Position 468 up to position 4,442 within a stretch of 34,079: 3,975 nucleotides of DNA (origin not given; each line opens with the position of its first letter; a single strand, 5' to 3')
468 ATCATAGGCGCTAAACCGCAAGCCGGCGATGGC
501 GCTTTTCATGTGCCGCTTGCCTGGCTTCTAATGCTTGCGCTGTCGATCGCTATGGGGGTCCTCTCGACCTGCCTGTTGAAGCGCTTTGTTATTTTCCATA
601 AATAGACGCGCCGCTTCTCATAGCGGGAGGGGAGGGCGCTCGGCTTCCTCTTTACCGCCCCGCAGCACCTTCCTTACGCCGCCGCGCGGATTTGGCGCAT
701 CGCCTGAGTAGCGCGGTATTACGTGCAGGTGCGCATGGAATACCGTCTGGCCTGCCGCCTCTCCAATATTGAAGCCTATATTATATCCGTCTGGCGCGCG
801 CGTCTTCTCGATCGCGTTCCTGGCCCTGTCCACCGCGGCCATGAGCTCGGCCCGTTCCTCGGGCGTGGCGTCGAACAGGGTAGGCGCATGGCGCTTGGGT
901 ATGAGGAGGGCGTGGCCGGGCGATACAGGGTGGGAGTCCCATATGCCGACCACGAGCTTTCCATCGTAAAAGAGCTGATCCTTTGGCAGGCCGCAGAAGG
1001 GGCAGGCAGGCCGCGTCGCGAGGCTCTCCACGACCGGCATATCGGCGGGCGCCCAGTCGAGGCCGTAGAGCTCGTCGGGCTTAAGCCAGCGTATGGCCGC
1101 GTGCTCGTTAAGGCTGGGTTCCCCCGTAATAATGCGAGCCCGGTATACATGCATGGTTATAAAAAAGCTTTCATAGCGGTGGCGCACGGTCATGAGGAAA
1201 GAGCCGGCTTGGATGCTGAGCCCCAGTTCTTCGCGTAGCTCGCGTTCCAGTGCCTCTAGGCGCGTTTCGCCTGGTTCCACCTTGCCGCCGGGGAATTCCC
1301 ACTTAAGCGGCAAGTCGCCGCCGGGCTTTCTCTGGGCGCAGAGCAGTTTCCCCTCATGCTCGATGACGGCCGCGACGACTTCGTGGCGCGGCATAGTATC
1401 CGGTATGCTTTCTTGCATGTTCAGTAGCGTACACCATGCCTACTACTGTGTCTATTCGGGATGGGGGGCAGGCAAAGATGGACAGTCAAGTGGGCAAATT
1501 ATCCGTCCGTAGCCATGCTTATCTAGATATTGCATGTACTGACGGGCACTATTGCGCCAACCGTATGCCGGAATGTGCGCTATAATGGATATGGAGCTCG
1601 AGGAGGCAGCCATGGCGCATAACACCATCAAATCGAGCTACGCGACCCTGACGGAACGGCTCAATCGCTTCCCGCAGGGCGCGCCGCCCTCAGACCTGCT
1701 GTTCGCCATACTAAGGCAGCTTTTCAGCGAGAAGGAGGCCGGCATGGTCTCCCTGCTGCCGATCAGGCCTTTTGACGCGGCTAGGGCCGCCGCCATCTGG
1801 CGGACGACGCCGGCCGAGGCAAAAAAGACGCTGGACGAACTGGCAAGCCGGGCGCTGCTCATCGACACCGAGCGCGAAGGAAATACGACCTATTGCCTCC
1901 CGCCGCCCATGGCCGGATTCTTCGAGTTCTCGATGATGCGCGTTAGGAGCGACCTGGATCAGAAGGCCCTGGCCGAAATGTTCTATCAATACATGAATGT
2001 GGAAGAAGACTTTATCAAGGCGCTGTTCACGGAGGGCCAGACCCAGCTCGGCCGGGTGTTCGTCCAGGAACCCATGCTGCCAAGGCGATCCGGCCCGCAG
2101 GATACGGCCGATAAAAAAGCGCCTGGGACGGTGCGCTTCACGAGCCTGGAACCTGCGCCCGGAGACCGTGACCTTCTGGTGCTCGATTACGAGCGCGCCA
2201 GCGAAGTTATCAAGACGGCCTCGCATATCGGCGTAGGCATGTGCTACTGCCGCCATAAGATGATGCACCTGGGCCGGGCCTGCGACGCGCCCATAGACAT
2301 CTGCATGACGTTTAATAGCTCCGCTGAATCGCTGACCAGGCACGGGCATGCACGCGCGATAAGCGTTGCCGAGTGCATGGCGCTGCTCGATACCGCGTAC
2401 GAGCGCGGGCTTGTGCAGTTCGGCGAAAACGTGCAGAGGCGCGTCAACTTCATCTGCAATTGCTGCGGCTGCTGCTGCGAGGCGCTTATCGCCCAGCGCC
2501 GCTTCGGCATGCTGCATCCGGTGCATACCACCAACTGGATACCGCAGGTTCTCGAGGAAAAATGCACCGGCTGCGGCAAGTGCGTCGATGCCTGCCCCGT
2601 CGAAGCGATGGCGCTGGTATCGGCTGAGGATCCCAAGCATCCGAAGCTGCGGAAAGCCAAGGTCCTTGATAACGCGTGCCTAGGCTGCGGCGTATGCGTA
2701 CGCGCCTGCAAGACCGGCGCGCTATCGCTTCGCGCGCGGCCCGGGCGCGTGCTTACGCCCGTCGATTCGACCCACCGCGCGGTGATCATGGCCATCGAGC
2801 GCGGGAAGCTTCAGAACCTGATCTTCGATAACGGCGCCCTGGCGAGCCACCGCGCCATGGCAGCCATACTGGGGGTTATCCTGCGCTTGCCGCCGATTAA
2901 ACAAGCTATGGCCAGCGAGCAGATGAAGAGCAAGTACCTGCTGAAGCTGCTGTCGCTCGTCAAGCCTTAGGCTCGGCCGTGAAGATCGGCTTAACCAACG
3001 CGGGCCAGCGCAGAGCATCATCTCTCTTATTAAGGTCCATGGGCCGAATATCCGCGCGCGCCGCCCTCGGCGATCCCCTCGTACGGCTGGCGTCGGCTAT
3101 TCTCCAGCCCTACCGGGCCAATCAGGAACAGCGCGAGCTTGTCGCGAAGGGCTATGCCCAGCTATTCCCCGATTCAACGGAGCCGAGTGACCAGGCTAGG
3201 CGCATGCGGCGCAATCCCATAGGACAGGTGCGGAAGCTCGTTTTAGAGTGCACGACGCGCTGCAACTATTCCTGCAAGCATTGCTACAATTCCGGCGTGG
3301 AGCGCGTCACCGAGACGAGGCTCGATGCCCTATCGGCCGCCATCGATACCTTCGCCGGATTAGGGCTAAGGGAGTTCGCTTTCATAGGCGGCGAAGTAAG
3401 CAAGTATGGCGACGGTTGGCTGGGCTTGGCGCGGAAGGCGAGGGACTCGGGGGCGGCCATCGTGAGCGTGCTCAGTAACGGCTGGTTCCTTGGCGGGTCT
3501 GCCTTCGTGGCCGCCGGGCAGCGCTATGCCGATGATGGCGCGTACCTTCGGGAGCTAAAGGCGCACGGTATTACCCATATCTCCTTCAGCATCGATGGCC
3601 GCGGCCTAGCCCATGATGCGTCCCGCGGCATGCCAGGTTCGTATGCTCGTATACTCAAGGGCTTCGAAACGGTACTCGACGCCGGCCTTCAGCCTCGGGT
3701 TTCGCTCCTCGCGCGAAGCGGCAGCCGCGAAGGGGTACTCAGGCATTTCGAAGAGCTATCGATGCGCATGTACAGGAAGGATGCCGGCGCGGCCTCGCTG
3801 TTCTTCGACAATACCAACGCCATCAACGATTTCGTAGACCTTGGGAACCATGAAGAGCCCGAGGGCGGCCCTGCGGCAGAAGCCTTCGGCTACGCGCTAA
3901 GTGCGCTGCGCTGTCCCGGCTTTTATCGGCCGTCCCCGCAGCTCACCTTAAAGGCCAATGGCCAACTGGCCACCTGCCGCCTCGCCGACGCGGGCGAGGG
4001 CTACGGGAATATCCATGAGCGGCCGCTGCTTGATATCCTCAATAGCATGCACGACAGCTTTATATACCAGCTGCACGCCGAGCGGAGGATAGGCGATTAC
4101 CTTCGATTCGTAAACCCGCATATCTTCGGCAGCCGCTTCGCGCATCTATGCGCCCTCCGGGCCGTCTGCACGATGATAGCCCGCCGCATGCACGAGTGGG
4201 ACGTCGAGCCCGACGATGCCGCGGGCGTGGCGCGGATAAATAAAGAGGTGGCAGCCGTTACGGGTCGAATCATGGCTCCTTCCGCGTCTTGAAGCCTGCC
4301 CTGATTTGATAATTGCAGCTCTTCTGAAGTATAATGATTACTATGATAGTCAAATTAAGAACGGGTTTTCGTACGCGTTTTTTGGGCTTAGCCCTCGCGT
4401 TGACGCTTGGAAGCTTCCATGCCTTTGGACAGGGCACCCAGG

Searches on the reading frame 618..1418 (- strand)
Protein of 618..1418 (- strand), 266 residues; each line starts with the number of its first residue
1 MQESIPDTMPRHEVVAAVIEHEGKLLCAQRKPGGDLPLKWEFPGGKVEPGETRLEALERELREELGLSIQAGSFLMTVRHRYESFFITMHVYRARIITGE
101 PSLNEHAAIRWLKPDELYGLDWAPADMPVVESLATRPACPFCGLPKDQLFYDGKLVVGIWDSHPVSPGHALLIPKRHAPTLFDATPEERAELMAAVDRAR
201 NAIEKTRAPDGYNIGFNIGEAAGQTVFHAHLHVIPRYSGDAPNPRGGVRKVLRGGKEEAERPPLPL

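Call 6: search_protein_families(library=pfam, proteins=[window:618-1418:-])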
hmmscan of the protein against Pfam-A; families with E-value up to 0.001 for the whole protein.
window:618-1418:- (266 aa): 5 families
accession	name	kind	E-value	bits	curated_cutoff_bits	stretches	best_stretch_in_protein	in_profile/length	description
PF01230.28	HIT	-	4e-24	85.5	21.5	1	147-238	6-97/98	HIT domain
PF14815.12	NUDIX_4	-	2.9e-20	72.6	35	1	15-131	2-112/113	NUDIX domain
PF00293.34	NUDIX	-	6.5e-20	71.9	21.1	1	11-124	2-125/134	NUDIX domain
PF11969.13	DcpS_C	-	4e-10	40.6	24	1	146-235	14-101/114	Scavenger mRNA decapping enzyme C-term binding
PF22327.2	Nudt16-like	-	0.00066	20.1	27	1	42-74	37-70/161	U8 snoRNA-decapping enzyme-like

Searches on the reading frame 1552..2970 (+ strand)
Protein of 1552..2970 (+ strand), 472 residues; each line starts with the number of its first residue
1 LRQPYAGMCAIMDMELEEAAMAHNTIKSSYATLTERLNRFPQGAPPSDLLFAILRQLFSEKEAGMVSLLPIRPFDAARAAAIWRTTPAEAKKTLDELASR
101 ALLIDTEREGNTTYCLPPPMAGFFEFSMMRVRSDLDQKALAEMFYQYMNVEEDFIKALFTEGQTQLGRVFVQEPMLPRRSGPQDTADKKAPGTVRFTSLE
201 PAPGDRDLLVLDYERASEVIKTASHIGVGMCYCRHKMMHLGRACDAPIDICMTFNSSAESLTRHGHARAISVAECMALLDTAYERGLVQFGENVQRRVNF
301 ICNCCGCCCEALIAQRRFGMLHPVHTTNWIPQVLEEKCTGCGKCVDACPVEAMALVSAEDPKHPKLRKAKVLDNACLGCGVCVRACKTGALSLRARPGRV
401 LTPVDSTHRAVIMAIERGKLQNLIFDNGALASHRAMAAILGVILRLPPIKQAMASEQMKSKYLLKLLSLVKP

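Call 6: search_protein_families(library=pfam, proteins=[window:1552-2970:+])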
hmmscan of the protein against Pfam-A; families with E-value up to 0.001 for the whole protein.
window:1552-2970:+ (472 aa): 8 families
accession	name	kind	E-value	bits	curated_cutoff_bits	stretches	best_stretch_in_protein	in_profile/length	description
PF12837.12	Fer4_6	-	2.1e-11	43.6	25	2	330-352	1-23/24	4Fe-4S binding domain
PF00037.32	Fer4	-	1.2e-10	41.2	21.1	2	332-352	2-22/24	4Fe-4S binding domain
PF12838.12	Fer4_7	-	1.6e-10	41.7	27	1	337-390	1-52/52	4Fe-4S dicluster domain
PF13237.11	Fer4_10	-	1.7e-08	34.7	25.5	1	335-386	6-52/53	4Fe-4S dicluster domain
PF13187.11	Fer4_9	-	2.9e-08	34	27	1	337-390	1-51/52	4Fe-4S dicluster domain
PF12797.12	Fer4_2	-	1.1e-06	28.7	24.5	1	329-350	1-22/22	4Fe-4S binding domain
PF14697.11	Fer4_21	-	8e-06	26.3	35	0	369-388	1-20/59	4Fe-4S dicluster domain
PF12800.12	Fer4_4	-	0.00011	22.6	24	1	336-350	2-16/17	4Fe-4S binding domain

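Call 28: search_protein_families(library=ncbifam, proteins=[window:1552-2970:+], max_evalue=0.001)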
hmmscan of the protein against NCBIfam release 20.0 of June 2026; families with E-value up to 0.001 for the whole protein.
window:1552-2970:+ (472 aa): 42 families (the best 25 are shown)
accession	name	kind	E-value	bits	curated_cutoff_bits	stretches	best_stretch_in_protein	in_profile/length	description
TIGR01944.1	rnfB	subfamily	8.3e-12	45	68.7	2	329-399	106-168/190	RnfABCDGE type electron transport complex subunit B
NF003475.0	PRK05113.1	equivalog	9.3e-09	35.4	203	1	328-394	105-163/190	electron transport complex subunit RsxB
NF040770.1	hetero_SS_HdrA2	exception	2.7e-08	32.4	1100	1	328-395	569-627/777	CoB-CoM heterodisulfide reductase HdrA2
TIGR01971.1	NuoI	subfamily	5.4e-08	32.4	113.05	1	334-393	40-100/121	NADH-quinone oxidoreductase, chain I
NF040864.1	HgcB_ferredoxin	equivalog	6e-08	32.4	99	1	334-395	12-65/93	mercury methylation ferredoxin HgcB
NF006446.0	PRK08764.1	equivalog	7.8e-08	32.3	220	1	322-394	72-136/139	Rnf electron transport complex subunit RnfB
NF042909.1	FMH_DH_FwdF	exception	2e-07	30.4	375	1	335-394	14-75/336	tungsten-dependent formylmethanofuran dehydrogenase subunit FwdF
TIGR04395.1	cutC_activ_rSAM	equivalog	3.5e-07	29.8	360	1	335-394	53-106/309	choline TMA-lyase-activating enzyme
NF006221.0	PRK08348.1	subfamily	3.8e-07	29.9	124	1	336-393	44-94/136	NADH-plastoquinone oxidoreductase subunit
NF005503.0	PRK07118.1-2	equivalog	6.1e-07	29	252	1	337-407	139-200/292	RnfABCDGE type electron transport complex subunit B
NF004537.0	PRK05888.1-3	equivalog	6.2e-07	29.1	163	1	325-393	58-132/204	NADH-quinone oxidoreductase subunit NuoI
NF010590.0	PRK13984.1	equivalog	7.2e-07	27.7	946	1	336-393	50-110/611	putative oxidoreductase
TIGR03048.1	PS_I_psaC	equivalog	1e-06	28.9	130.65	1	336-398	8-69/80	photosystem I iron-sulfur center protein PsaC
NF040762.1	Hydr_FeFe_Clost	exception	2e-06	26.8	900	1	336-415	144-228/572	ferredoxin hydrogenase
TIGR02512.1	FeFe_hydrog_A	subfamily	2.7e-06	26.5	405.95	1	336-414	7-90/375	[FeFe] hydrogenase, group A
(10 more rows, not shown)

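Call 39: find_homologous_proteins(query=window:1552-2967:+)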
Query window:1552-2967:+ (472 aa): 8000 proteins with E <= 0.001 among 8000 candidates; the best 120 are listed.
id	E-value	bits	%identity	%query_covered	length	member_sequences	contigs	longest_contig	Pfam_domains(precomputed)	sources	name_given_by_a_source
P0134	6.1e-287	969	94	96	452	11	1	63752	PF14697.12,PF12797.13,PF12837.13,PF00037.33,PF12838.13,PF13237.12,PF13187.12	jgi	jgi:formate hydrogenlyase subunit 6/NADH:ubiquinone oxidoreductase subunit I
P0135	5.6e-279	943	90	96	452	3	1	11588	PF14697.12,PF12797.13,PF12837.13,PF00037.33,PF13484.12,PF12838.13,PF25160.2,PF13237.12,PF12800.13,PF13187.12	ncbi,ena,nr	ncbi:MAG: (Fe-S)-binding protein [Spirochaetae bacterium HGW-Spirochaetae-7]|nr:MAG: (Fe-S)-binding 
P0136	1.5e-264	896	88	96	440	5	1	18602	PF14697.12,PF12797.13,PF12837.13,PF00037.33,PF12838.13,PF13237.12,PF13187.12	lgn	-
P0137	2.8e-255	865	83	96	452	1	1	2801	PF14697.12,PF12797.13,PF12837.13,PF00037.33,PF13484.12,PF12838.13,PF13237.12,PF13187.12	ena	-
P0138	1.4e-250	850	85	96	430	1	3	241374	PF14697.12,PF12797.13,PF12837.13,PF00037.33,PF13484.12,PF12838.13,PF25160.2,PF13237.12,PF13187.12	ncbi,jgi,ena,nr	ncbi:MAG: (Fe-S)-binding protein [Spirochaetae bacterium HGW-Spirochaetae-3]|jgi:formate hydrogenlya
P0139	1.4e-250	850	82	96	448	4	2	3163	PF14697.12,PF12797.13,PF12837.13,PF00037.33,PF13484.12,PF12838.13,PF13237.12,PF13187.12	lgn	-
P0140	5.9e-247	838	80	97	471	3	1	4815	PF14697.12,PF12797.13,PF12837.13,PF00037.33,PF13484.12,PF12838.13,PF25160.2,PF13237.12,PF13187.12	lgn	-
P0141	3.1e-246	835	81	96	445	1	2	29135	PF14697.12,PF12797.13,PF12837.13,PF00037.33,PF13484.12,PF12838.13,PF13237.12,PF13183.12,PF12800.13,PF13187.12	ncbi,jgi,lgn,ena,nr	ncbi:MAG: 4Fe-4S dicluster domain-containing protein [Spirochaetes bacterium]|nr:4Fe-4S dicluster do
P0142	8.9e-246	834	81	96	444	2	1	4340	PF14697.12,PF12797.13,PF12837.13,PF00037.33,PF13484.12,PF12838.13,PF13237.12,PF12800.13,PF13187.12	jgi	-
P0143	1.7e-244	830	80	96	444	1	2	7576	PF14697.12,PF12797.13,PF12837.13,PF00037.33,PF13484.12,PF12838.13,PF13237.12,PF12800.13,PF13187.12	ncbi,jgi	-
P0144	2.2e-244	829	81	96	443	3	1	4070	PF14697.12,PF12797.13,PF12837.13,PF00037.33,PF13484.12,PF12838.13,PF25160.2,PF13237.12,PF13183.12,PF12800.13,PF13187.12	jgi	-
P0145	3.7e-242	822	79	95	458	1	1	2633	PF14697.12,PF12797.13,PF12837.13,PF00037.33,PF12838.13,PF13237.12,PF13187.12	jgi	jgi:NAD-dependent dihydropyrimidine dehydrogenase PreA subunit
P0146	2.1e-240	816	79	96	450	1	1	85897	PF14697.12,PF12797.13,PF12837.13,PF00037.33,PF13484.12,PF12838.13,PF13237.12,PF12800.13,PF13187.12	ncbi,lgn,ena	-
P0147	1.2e-238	810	82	96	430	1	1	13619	PF14697.12,PF12797.13,PF12837.13,PF00037.33,PF13484.12,PF12838.13,PF13237.12,PF13187.12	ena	-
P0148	9.4e-232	788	78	96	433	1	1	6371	PF14697.12,PF12797.13,PF12837.13,PF00037.33,PF12838.13,PF13237.12,PF12800.13,PF13187.12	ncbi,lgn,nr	ncbi:MAG: 4Fe-4S dicluster domain-containing protein [Spirochaetales bacterium]|nr:MAG: 4Fe-4S diclu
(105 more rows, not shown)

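Call 40: find_encoding_contigs(protein=P0134, flank=10000, max_places=10)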
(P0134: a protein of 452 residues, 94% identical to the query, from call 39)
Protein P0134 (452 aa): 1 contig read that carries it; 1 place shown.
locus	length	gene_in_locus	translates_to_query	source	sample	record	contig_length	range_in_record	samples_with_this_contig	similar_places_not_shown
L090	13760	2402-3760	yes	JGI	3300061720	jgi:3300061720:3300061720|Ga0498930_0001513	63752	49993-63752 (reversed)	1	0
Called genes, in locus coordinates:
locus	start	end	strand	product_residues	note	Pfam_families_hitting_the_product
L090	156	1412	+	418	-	-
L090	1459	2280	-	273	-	PF00293:NUDIX, PF14815:NUDIX_4, PF01230:HIT, PF11969:DcpS_C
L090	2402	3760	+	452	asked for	PF14697:Fer4_21 (faint), PF00037:Fer4, PF12797:Fer4_2 (weak), PF12837:Fer4_6 (weak), PF13237:Fer4_10, PF12838:Fer4_7, PF13187:Fer4_9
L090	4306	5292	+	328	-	PF07676:PD40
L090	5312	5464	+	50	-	-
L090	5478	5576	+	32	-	-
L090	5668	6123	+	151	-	PF00583:Acetyltransf_1, PF13673:Acetyltransf_10, PF13480:Acetyltransf_6 (weak), PF13508:Acetyltransf_7, PF14542:Acetyltransf_CG (weak)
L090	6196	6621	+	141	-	PF12663:DUF3788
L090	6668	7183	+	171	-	PF00857:Isochorismatase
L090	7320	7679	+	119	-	PF13376:OmdA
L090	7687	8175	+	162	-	-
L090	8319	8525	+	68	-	-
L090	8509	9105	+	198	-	PF00583:Acetyltransf_1, PF13673:Acetyltransf_10 (weak), PF13508:Acetyltransf_7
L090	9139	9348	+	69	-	-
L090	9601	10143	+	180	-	PF00881:Nitroreductase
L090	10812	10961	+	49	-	-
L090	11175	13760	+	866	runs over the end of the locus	PF04851:ResIII (faint), PF13086:AAA_11, PF13604:AAA_30 (weak), PF01443:Viral_helicase1 (faint), PF13245:AAA_19, PF13087:AAA_12, PF13538:UvrD_C_2, PF10881:DUF2726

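Call 41: find_encoding_contigs(protein=P0136, flank=10000, max_places=6)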
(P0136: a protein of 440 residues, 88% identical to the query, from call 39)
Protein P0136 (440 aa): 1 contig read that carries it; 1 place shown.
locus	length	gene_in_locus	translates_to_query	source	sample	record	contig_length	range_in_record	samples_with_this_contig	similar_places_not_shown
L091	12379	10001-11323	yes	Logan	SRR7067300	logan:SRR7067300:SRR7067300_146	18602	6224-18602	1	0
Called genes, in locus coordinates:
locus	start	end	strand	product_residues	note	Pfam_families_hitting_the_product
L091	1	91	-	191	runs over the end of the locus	-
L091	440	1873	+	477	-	PF05221:AdoHcyase, PF02826:2-Hacid_dh_C (weak), PF00670:AdoHcyase_NAD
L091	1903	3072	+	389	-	PF00438:S-AdoMet_synt_N, PF02772:S-AdoMet_synt_M, PF02773:S-AdoMet_synt_C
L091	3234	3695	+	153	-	-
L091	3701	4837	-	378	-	PF07995:GSDH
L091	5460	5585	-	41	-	-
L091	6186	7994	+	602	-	PF00005:ABC_tran, PF02463:SMC_N (faint)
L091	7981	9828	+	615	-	PF02463:SMC_N (faint), PF00005:ABC_tran, PF13304:AAA_21 (faint)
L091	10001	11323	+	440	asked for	PF00037:Fer4 (weak), PF12797:Fer4_2 (weak), PF12837:Fer4_6 (weak), PF13237:Fer4_10, PF14697:Fer4_21, PF12838:Fer4_7, PF13187:Fer4_9, PF00037:Fer4 (weak)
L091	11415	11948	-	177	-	PF13690:CheX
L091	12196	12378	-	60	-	?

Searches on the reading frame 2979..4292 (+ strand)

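Call 6: search_protein_families(library=pfam, proteins=[window:2979-4292:+])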
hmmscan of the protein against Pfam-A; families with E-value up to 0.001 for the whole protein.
window:2979-4292:+ (437 aa): 1 family
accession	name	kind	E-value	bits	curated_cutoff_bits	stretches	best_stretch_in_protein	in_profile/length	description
PF04055.27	Radical_SAM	-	1.3e-10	42.2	29.5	1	90-239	2-143/166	Radical SAM superfamily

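Call 28: search_protein_families(library=ncbifam, proteins=[window:2979-4292:+], max_evalue=0.001)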
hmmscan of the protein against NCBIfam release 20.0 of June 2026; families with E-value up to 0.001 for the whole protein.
window:2979-4292:+ (437 aa): 25 families
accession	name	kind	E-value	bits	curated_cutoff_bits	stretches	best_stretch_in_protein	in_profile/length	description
TIGR04103.1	rSAM_nif11_3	equivalog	1.6e-13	50.1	725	1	84-237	4-142/412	nif11-class peptide radical SAM maturase 3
TIGR04545.1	rSAM_ahbD_hemeb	equivalog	1.2e-11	44.7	500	1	89-242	4-144/339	heme b synthase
TIGR04303.1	GeoRSP_rSAM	equivalog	1.4e-11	44.6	400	1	93-242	13-146/325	GeoRSP system radical SAM/SPASM protein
TIGR04546.1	rSAM_ahbC_deAc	equivalog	1e-10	41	650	1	87-238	41-178/390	12,18-didecarboxysiroheme deacetylase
TIGR03913.1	rad_SAM_trio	equivalog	3.6e-09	35.5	591.75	1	87-241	21-160/477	GDL motif peptide-associated radical SAM/SPASM maturase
TIGR04347.1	pseudo_SAM_Halo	equivalog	4.5e-09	36.1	525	1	87-241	40-180/390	TIGR04347 family pseudo-SAM/SPASM protein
TIGR04051.1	rSAM_NirJ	equivalog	5.1e-09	35.6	515.45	1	91-238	8-141/354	heme d1 biosynthesis radical SAM protein NirJ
TIGR04054.1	rSAM_NirJ1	equivalog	7.1e-09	34.7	650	1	86-236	37-173/387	putative heme d1 biosynthesis radical SAM protein NirJ1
TIGR04053.2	TIGR04053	equivalog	1.2e-07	31.4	395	1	189-242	101-155/366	TIGR04053 family radical SAM/SPASM domain-containing protein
TIGR02668.1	moaA_archaeal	equivalog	2.7e-07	29.9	325.25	1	83-239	8-150/303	GTP 3',8-cyclase MoaA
NF038283.1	viperin_w_prok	equivalog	3.1e-07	29.9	180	1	92-174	9-98/281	viperin family antiviral radical SAM protein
NF041298.1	rSAM_mat_DynA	equivalog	6.4e-07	28.7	450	0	190-247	102-161/356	dynobactin maturation radical SAM/SPASM protein DynA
TIGR04055.1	rSAM_NirJ2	equivalog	1.8e-06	27.7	500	1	91-241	6-142/326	putative heme d1 biosynthesis radical SAM protein NirJ2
TIGR04133.1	rSAM_w_lipo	hypoth_equivalog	1.9e-06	27.1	425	0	80-105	19-44/350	TIGR04133 family radical SAM/SPASM protein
NF001199.0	PRK00164.2-1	equivalog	3e-05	23.3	231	1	83-173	10-101/308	GTP 3',8-cyclase MoaA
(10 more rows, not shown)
